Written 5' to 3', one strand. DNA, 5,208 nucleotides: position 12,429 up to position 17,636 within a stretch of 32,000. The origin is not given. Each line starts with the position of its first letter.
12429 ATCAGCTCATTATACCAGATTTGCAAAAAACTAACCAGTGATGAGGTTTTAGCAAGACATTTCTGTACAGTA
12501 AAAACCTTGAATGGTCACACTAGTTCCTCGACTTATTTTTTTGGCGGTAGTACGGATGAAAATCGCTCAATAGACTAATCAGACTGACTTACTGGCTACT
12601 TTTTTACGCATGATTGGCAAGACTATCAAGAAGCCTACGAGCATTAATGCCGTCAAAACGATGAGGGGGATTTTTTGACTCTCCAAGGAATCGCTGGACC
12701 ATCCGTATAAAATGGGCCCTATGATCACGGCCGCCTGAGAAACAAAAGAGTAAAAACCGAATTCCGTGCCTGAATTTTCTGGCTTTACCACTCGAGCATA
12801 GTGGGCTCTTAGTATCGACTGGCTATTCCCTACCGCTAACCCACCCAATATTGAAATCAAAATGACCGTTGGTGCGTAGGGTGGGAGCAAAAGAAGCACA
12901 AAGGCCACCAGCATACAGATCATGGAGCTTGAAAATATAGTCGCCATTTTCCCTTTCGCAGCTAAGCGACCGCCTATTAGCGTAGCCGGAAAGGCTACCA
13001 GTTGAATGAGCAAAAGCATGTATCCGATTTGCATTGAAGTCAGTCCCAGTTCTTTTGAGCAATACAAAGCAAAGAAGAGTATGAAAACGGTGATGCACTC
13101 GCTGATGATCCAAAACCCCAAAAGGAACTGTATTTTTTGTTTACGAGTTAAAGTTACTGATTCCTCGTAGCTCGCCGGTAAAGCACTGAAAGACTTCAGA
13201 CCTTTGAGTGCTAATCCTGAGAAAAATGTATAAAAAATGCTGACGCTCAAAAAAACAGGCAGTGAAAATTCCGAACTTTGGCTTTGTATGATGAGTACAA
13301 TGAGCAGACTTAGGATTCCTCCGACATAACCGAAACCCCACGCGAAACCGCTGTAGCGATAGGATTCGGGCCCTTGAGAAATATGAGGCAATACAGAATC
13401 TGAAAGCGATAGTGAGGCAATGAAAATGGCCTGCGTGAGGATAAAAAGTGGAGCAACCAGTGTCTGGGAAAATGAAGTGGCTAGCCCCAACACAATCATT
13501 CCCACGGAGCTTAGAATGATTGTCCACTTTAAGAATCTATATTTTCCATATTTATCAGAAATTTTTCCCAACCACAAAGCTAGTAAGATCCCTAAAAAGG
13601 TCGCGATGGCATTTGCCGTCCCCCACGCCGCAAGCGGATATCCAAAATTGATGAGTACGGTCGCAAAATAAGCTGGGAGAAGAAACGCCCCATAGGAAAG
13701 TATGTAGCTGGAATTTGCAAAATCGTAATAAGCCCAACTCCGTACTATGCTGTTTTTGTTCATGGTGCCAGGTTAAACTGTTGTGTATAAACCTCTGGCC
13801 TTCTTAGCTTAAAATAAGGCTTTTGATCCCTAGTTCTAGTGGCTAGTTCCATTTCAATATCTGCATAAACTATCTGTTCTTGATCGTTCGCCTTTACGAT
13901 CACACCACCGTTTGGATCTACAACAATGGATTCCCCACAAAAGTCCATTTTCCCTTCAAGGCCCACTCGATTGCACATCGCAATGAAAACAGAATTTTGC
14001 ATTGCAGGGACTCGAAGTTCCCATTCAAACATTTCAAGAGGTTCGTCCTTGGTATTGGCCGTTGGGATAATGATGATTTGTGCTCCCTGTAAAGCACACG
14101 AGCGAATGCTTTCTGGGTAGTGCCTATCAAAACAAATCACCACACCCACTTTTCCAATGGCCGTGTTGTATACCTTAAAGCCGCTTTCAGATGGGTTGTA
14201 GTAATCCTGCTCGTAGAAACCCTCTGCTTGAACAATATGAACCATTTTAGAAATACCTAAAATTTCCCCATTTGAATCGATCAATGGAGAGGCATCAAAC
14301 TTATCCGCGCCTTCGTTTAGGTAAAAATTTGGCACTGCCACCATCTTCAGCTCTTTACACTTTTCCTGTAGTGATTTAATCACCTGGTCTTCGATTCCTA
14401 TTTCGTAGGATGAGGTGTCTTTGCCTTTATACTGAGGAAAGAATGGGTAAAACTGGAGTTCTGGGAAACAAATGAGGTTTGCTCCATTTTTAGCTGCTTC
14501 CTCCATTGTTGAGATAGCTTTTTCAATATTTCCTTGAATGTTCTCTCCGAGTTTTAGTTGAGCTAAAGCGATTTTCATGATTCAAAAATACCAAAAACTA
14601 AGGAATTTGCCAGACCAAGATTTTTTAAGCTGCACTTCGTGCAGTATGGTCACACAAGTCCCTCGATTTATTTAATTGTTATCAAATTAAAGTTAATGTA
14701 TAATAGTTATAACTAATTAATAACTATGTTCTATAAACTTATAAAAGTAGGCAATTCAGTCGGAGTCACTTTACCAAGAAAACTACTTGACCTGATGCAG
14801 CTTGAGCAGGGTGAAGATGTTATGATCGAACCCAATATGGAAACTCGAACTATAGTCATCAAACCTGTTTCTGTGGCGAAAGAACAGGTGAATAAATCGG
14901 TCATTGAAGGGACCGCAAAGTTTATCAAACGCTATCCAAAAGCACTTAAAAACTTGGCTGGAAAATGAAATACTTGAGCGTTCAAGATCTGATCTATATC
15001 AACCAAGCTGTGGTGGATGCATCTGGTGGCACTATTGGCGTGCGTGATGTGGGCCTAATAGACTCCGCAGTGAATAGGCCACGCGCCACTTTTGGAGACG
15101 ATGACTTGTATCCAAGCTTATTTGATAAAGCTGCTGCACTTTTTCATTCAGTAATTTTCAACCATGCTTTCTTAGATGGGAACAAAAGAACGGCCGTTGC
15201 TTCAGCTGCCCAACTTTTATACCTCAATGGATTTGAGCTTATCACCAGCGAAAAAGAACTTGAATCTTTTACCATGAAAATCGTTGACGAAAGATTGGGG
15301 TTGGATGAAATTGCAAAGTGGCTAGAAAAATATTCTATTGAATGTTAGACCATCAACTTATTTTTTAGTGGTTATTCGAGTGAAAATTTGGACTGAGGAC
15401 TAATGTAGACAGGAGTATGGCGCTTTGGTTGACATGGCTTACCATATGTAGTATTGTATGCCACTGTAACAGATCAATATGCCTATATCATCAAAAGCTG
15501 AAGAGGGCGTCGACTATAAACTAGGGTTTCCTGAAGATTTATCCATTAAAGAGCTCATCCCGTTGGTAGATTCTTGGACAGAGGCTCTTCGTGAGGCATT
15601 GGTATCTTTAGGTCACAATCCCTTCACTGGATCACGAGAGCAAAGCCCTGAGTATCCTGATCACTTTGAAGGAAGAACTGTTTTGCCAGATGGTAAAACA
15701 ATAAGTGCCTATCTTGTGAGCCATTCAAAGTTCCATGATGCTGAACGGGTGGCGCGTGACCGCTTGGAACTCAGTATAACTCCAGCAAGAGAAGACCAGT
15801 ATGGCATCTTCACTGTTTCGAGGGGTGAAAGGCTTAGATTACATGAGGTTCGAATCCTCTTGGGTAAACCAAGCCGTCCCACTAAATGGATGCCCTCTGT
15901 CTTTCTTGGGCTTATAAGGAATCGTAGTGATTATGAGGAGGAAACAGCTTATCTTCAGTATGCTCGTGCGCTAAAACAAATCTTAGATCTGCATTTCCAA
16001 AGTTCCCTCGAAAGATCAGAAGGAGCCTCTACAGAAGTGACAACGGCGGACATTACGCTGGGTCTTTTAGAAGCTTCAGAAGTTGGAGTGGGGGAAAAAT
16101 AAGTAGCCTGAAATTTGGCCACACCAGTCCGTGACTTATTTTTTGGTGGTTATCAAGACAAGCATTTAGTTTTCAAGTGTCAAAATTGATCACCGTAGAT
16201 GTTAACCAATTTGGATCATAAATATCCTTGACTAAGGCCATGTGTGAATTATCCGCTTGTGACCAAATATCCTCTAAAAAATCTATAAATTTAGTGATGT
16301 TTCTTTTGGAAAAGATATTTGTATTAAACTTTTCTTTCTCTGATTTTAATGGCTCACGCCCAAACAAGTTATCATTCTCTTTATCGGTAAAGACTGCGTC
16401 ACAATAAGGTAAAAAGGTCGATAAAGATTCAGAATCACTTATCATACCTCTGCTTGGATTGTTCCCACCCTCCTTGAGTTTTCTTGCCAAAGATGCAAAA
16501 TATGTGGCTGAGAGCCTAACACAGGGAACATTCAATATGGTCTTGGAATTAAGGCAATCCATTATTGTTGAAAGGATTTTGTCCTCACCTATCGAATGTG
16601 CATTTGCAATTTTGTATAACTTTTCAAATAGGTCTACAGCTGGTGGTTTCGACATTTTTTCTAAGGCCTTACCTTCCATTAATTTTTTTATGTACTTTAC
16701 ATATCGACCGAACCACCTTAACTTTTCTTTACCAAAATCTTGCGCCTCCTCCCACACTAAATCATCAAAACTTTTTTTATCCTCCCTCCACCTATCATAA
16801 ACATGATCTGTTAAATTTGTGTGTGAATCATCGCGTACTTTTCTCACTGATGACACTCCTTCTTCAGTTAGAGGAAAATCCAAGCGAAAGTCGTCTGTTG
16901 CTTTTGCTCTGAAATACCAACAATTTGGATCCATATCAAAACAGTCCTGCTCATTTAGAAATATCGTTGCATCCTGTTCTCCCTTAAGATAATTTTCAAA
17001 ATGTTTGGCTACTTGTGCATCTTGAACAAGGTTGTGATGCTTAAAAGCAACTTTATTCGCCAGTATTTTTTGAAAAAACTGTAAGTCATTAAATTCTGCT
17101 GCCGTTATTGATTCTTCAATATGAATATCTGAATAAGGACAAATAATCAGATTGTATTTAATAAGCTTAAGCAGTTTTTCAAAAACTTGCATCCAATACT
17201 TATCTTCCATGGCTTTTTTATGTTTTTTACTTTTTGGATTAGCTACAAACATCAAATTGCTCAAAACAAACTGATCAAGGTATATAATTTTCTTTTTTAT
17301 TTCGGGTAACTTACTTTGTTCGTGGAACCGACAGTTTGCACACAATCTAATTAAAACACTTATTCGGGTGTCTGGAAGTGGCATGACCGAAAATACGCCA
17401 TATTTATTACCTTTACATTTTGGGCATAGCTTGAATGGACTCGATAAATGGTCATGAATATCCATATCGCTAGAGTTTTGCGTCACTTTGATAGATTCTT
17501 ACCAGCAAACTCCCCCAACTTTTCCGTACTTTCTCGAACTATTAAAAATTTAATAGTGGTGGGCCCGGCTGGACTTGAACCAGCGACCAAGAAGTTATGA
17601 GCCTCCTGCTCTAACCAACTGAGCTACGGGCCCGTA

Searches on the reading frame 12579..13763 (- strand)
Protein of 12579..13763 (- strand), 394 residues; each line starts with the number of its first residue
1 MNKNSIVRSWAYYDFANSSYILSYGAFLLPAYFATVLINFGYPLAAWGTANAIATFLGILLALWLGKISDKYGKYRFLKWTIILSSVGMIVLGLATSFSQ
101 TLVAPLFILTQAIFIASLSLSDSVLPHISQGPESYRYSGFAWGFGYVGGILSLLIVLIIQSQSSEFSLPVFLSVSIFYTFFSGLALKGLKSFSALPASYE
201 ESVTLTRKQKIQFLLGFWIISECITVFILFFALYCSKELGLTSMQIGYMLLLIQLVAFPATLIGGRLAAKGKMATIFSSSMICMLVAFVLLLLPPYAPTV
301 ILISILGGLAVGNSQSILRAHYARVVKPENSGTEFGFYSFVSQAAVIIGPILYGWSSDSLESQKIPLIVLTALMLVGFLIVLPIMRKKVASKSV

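Call 7: search_protein_families(library=pfam, proteins=[window:12579-13763:-], max_evalue=0.01)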
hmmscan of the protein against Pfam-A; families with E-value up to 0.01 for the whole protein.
window:12579-13763:- (394 aa): 3 families
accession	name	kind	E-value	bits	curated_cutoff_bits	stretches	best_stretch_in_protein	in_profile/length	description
PF07690.21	MFS_1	-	2.7e-18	66.5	33.4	2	222-385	10-175/347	Major Facilitator Superfamily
PF11700.14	ATG22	-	9.5e-13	48.1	24.1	1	50-388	76-476/482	Vacuole effluxer Atg22 like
PF13347.12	MFS_2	-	1.9e-05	23.8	27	1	190-356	206-380/427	MFS/sugar transport protein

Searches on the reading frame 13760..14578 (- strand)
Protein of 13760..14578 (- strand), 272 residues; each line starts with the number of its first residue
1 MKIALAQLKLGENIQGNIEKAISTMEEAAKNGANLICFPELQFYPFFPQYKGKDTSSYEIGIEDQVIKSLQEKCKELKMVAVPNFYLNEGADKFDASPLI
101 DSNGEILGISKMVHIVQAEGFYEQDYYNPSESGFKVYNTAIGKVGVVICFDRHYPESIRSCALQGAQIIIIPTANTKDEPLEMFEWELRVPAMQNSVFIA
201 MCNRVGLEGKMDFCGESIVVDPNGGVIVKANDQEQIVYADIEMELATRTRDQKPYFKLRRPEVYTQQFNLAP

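Call 7: search_protein_families(library=pfam, proteins=[window:13760-14578:-], max_evalue=0.01)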
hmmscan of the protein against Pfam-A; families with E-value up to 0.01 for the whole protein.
window:13760-14578:- (272 aa): 1 family
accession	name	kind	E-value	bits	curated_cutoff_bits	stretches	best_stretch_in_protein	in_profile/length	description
PF00795.27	CN_hydrolase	-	2.8e-43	148.5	23.2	1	2-250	1-255/256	Carbon-nitrogen hydrolase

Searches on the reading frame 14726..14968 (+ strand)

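Call 7: search_protein_families(library=pfam, proteins=[window:14726-14968:+], max_evalue=0.01)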
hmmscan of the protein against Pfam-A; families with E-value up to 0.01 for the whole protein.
window:14726-14968:+ (80 aa): 1 family
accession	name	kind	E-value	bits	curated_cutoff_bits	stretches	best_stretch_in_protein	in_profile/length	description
PF04014.23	MazE_antitoxin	-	3.9e-06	27.2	24.7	1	7-49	3-44/48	Antidote-toxin recognition MazE, bacterial antitoxin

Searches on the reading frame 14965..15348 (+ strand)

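Call 7: search_protein_families(library=pfam, proteins=[window:14965-15348:+], max_evalue=0.01)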
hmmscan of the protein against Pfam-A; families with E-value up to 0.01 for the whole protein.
window:14965-15348:+ (127 aa): 1 family
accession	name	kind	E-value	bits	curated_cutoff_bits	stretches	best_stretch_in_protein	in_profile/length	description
PF02661.23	Fic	-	5.3e-17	62.9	24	1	3-85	1-93/93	Fic/DOC family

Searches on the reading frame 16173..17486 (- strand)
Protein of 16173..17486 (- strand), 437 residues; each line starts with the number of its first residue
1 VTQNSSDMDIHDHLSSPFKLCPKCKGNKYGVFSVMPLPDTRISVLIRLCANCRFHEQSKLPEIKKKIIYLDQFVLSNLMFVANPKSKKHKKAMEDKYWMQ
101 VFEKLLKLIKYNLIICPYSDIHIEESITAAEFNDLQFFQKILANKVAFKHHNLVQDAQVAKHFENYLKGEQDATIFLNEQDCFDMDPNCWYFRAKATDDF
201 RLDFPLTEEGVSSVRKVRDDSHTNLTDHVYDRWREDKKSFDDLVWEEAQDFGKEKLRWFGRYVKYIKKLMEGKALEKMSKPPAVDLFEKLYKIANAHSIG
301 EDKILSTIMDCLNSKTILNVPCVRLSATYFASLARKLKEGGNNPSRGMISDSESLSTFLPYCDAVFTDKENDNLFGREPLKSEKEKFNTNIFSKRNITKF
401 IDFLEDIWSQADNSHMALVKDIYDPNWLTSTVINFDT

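Call 7: search_protein_families(library=pfam, proteins=[window:16173-17486:-], max_evalue=0.01)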
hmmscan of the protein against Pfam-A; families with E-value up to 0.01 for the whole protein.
window:16173-17486:- (437 aa): 0 families

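Call 9: search_protein_families(library=phrogs, proteins=[window:16173-17486:-], max_evalue=0.01)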
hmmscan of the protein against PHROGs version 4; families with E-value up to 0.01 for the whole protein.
window:16173-17486:- (437 aa): 0 families

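Call 81: find_homologous_proteins(query=window:16173-17486:-, max_evalue=0.00001)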
Query window:16173-17486:- (437 aa): 30 proteins with E <= 0.00001 among 2788 candidates.
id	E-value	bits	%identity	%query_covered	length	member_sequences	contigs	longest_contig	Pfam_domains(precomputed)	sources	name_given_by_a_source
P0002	0.0e+0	1009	100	100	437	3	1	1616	-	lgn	-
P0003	2.4e-138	480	52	97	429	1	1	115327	-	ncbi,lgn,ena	-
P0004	7.7e-66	241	33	96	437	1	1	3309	-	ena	-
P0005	4.7e-59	218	31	95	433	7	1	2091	-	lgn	-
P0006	1.4e-57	214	33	98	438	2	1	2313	-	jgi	jgi:hypothetical protein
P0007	1.8e-55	207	32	98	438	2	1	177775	-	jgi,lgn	jgi:hypothetical protein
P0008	3.1e-53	199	30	96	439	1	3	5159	-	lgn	-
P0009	1.2e-52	197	29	95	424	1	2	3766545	-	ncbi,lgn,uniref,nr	ncbi:hypothetical protein [Dehalobacterium formicoaceticum]|uniref:hypothetical protein n=1 Tax=Deha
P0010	1.7e-50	190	33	95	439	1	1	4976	-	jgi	-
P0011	3.9e-50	189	28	95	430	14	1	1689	-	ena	-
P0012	8.0e-50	188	32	95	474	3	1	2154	PF02810.22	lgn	-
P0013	9.9e-49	184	29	95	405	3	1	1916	-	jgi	jgi:hypothetical protein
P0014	6.6e-48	182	31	98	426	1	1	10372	-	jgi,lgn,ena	-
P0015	4.0e-47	179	32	94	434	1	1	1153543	-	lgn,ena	-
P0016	1.7e-44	170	29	97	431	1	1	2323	-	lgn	-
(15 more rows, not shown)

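Call 82: find_encoding_contigs(protein=P0003, flank=10000, max_places=3)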
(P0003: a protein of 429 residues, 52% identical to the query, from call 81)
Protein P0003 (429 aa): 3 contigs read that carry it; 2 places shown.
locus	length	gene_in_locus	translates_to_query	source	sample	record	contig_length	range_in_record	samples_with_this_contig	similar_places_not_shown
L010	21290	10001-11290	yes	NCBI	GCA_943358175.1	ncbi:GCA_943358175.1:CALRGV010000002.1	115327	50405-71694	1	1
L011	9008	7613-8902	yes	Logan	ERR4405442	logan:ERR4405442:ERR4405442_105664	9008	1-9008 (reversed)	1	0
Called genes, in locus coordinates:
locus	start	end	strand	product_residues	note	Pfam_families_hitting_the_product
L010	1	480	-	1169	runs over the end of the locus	PF02811:PHP, PF07733:DNA_pol3_alpha, PF17657:DNA_pol3_finger, PF14579:HHH_6, PF01336:tRNA_anti-codon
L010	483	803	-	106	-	PF11969:DcpS_C, PF01230:HIT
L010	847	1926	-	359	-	PF05066:HARE-HTH (faint), PF04545:Sigma70_r4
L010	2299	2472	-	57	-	PF01729:QRPTase_C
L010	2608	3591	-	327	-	-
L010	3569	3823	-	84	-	-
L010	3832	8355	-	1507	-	PF13086:AAA_11, PF13245:AAA_19 (faint), PF13604:AAA_30 (faint), PF13086:AAA_11 (weak), PF13087:AAA_12, PF01396:Zn_ribbon_Top1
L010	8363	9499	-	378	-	PF13784:Fic_N, PF02661:Fic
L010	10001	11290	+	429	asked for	-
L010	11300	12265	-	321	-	PF02749:QRPTase_N, PF01729:QRPTase_C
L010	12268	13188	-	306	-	PF02445:NadA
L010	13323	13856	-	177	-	-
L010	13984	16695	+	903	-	PF00133:tRNA-synt_1, PF09334:tRNA-synt_1g, PF08264:Anticodon_1, PF10458:Val_tRNA-synt_C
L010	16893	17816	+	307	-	PF13428:TPR_14 (faint)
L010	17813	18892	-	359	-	PF04545:Sigma70_r4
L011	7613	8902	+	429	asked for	-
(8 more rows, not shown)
